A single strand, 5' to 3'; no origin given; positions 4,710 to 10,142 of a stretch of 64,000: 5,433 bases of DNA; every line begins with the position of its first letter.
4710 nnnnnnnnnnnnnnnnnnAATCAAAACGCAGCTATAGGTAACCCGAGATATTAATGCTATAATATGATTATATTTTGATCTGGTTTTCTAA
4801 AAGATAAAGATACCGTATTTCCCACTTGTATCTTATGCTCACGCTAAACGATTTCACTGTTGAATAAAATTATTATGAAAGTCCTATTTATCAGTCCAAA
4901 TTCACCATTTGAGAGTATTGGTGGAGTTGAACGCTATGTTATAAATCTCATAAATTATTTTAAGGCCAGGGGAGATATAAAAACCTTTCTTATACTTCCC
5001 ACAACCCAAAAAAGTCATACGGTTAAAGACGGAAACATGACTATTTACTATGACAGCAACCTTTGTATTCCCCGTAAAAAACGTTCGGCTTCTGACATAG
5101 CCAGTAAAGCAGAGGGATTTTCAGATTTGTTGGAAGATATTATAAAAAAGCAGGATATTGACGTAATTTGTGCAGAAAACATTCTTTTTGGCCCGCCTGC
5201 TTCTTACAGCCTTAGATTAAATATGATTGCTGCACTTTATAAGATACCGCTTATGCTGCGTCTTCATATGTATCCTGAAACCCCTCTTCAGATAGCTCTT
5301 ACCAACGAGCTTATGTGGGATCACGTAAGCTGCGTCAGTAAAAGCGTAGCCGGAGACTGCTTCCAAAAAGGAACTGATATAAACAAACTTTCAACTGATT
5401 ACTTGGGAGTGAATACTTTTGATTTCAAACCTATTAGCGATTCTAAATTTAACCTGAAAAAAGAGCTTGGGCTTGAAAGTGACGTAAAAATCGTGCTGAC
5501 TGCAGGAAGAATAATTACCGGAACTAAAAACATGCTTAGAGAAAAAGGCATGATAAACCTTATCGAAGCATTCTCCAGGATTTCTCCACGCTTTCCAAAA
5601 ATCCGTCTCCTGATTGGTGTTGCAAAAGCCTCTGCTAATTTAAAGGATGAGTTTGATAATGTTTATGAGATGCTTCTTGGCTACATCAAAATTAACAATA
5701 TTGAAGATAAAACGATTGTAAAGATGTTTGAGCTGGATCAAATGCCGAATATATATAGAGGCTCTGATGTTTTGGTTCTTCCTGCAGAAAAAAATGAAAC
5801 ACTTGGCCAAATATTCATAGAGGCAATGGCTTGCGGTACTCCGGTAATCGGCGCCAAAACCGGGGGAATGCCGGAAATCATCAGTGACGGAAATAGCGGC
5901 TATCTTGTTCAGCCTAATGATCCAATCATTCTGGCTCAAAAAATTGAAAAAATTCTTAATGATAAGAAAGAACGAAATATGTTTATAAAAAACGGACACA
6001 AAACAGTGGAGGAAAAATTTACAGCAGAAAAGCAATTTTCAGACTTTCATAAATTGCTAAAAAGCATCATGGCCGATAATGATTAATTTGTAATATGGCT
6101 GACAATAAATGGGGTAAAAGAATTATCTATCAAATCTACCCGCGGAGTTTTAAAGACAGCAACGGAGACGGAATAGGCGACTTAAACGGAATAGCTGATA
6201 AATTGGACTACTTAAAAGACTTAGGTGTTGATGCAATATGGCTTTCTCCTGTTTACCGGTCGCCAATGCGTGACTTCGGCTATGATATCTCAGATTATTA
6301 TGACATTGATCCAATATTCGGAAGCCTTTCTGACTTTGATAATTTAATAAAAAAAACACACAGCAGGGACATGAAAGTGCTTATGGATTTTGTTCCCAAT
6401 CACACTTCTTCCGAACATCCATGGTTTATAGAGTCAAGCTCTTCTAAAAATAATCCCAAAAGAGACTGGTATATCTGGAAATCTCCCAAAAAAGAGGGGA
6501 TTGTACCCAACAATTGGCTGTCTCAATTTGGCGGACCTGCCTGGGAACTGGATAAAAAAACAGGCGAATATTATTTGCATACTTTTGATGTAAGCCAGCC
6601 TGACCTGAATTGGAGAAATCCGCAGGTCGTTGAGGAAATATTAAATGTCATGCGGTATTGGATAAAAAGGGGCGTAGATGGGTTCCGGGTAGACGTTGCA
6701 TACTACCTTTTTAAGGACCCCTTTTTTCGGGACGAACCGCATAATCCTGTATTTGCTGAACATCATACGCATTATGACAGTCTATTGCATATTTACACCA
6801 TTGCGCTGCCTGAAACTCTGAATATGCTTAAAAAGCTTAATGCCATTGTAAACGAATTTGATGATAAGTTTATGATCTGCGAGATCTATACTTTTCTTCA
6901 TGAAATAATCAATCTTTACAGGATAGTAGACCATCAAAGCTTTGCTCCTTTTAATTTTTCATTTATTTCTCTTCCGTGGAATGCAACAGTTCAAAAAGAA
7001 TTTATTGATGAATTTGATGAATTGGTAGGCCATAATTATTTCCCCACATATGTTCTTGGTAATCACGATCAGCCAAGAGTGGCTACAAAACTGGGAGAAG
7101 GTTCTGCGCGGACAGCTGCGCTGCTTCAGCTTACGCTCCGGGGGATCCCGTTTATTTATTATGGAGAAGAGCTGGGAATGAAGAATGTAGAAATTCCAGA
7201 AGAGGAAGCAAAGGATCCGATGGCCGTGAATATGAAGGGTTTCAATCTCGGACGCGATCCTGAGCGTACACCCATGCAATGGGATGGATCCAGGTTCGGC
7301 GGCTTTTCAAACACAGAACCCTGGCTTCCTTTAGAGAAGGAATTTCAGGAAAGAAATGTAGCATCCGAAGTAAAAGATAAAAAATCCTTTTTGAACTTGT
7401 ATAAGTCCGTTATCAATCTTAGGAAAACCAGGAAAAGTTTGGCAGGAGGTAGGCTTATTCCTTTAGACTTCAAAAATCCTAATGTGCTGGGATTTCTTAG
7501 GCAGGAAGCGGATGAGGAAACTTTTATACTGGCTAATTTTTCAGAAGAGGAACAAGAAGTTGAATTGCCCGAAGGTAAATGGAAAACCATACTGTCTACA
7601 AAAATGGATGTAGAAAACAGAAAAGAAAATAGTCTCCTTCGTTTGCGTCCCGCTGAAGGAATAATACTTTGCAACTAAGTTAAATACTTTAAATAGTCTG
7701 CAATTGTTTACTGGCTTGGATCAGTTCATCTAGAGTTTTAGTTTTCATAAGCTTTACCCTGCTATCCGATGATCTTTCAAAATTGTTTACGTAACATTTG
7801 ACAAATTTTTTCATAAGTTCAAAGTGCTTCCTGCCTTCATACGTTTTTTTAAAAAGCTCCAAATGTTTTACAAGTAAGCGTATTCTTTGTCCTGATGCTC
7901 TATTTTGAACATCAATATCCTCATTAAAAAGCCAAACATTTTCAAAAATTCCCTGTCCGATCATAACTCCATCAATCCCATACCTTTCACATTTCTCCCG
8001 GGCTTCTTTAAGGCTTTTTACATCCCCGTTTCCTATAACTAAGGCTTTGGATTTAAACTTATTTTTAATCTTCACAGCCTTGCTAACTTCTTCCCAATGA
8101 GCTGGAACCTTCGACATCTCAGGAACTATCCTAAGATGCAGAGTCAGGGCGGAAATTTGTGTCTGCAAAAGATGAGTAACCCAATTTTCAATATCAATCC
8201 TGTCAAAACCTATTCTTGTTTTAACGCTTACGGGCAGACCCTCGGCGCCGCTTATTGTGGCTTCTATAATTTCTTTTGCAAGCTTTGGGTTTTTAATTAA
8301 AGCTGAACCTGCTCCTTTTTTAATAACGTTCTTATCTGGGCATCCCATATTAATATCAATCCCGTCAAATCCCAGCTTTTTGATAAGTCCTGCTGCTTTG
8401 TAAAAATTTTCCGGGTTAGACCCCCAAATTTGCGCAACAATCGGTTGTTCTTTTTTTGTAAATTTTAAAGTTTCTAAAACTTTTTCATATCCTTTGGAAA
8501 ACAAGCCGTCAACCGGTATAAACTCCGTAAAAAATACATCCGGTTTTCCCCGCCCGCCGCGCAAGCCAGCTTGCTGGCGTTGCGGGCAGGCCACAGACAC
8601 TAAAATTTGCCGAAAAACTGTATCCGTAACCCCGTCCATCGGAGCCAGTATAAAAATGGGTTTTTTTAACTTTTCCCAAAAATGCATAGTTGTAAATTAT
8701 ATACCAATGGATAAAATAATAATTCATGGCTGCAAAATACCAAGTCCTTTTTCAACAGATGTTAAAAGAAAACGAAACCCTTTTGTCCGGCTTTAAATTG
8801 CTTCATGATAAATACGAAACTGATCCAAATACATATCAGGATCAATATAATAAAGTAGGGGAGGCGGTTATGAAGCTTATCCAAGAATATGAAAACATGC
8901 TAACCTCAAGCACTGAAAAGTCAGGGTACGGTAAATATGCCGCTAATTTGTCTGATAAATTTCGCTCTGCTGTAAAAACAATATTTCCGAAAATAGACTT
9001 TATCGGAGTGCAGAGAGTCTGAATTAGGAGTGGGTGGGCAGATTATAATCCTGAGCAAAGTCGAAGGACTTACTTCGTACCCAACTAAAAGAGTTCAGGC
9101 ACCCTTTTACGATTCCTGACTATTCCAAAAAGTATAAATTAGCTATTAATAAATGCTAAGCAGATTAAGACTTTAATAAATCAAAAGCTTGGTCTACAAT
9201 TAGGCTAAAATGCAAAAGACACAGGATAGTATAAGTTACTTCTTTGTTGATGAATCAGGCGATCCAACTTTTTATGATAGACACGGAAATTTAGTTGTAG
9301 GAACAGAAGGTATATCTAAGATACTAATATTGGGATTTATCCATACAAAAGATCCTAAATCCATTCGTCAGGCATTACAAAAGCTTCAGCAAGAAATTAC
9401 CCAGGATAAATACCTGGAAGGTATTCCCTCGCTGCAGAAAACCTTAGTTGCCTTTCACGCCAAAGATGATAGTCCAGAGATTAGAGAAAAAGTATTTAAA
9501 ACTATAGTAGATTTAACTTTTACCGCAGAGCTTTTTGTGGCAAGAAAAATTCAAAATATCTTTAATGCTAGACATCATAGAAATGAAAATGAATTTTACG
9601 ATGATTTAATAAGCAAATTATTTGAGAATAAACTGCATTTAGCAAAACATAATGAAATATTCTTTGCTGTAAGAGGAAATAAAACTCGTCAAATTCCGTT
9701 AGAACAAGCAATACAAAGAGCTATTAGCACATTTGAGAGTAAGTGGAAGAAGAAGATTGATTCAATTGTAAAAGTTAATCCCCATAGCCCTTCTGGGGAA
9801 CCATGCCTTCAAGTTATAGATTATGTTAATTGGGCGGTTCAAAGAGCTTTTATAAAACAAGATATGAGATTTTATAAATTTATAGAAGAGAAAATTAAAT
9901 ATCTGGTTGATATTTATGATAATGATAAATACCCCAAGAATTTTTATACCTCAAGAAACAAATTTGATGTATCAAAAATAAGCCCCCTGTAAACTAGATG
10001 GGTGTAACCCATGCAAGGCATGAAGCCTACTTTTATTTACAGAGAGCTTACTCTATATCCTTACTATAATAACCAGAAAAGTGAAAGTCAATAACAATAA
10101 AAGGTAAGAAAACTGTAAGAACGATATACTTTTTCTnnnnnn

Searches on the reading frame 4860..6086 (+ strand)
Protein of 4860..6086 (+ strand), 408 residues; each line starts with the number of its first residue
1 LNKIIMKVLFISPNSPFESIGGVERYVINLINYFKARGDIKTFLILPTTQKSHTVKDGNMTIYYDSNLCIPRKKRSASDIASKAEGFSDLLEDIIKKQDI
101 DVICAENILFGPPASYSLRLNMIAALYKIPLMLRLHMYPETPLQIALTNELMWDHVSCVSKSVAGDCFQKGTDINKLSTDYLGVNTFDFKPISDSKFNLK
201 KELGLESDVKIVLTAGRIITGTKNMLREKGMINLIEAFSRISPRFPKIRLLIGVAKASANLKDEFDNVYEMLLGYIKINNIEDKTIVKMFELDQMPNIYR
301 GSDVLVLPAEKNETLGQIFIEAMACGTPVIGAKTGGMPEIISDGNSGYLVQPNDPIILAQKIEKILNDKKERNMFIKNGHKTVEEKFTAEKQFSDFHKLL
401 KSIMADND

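Call 9: search_protein_families(library=pfam, proteins=[window:4860-6086:+], max_evalue=0.001)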
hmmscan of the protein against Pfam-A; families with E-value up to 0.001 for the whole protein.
window:4860-6086:+ (408 aa): 4 families
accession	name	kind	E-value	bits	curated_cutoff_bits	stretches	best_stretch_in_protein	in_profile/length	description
PF00534.26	Glycos_transf_1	-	2.6e-30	105.7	26.4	1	200-381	6-171/172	Glycosyl transferases group 1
PF13692.12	Glyco_trans_1_4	-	1.7e-22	80.7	27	1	225-368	10-142/142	Glycosyl transferases group 1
PF13524.12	Glyco_trans_1_2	-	4.4e-08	33.6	25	1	293-394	38-140/144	Glycosyl transferase-like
PF13439.12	Glyco_transf_4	-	2.2e-06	28.2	28.5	1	20-185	1-167/170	Glycosyltransferase Family 4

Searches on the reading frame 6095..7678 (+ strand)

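Call 9: search_protein_families(library=pfam, proteins=[window:6095-7678:+], max_evalue=0.001)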
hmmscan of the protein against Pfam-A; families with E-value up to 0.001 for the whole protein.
window:6095-7678:+ (527 aa): 4 families
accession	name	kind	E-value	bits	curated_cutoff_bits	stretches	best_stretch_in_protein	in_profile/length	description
PF00128.31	Alpha-amylase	-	2.3e-146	489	22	1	13-450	1-444/446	Alpha amylase, catalytic domain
PF23915.1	SusG_C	-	7e-07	29.9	27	1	464-519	1-57/62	Alpha-amylase SusG C-terminal domain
PF16657.11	Malt_amylase_C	-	2.7e-06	27.8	27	1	457-515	6-66/75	Maltogenic Amylase, C-terminal domain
PF11941.14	DUF3459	-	0.00066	20.5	22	0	435-509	1-77/90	Domain of unknown function (DUF3459)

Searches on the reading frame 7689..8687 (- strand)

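Call 9: search_protein_families(library=pfam, proteins=[window:7689-8687:-], max_evalue=0.001)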
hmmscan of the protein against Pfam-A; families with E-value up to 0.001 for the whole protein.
window:7689-8687:- (332 aa): 1 family
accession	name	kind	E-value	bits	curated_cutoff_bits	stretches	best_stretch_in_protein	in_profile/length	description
PF01207.24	Dus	-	7.1e-51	173.6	20.4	1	13-326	1-302/311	Dihydrouridine synthase (Dus)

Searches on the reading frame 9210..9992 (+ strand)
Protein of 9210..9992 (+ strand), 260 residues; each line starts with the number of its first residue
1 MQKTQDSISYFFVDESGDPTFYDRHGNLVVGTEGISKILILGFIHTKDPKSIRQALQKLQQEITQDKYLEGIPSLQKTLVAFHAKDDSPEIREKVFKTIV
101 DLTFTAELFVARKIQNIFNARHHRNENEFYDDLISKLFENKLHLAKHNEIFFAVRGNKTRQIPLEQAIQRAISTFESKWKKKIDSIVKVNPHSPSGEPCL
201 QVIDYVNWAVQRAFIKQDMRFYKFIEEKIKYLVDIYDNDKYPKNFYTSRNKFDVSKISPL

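Call 80: search_protein_families(library=pfam, proteins=[window:9210-9992:+], max_evalue=0.001)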
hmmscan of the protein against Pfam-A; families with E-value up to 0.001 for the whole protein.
window:9210-9992:+ (260 aa): 1 family
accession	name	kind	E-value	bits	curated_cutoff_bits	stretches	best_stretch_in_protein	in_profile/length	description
PF12686.12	DUF3800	-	1.4e-07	32.7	21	1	10-212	1-148/149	Protein of unknown function (DUF3800)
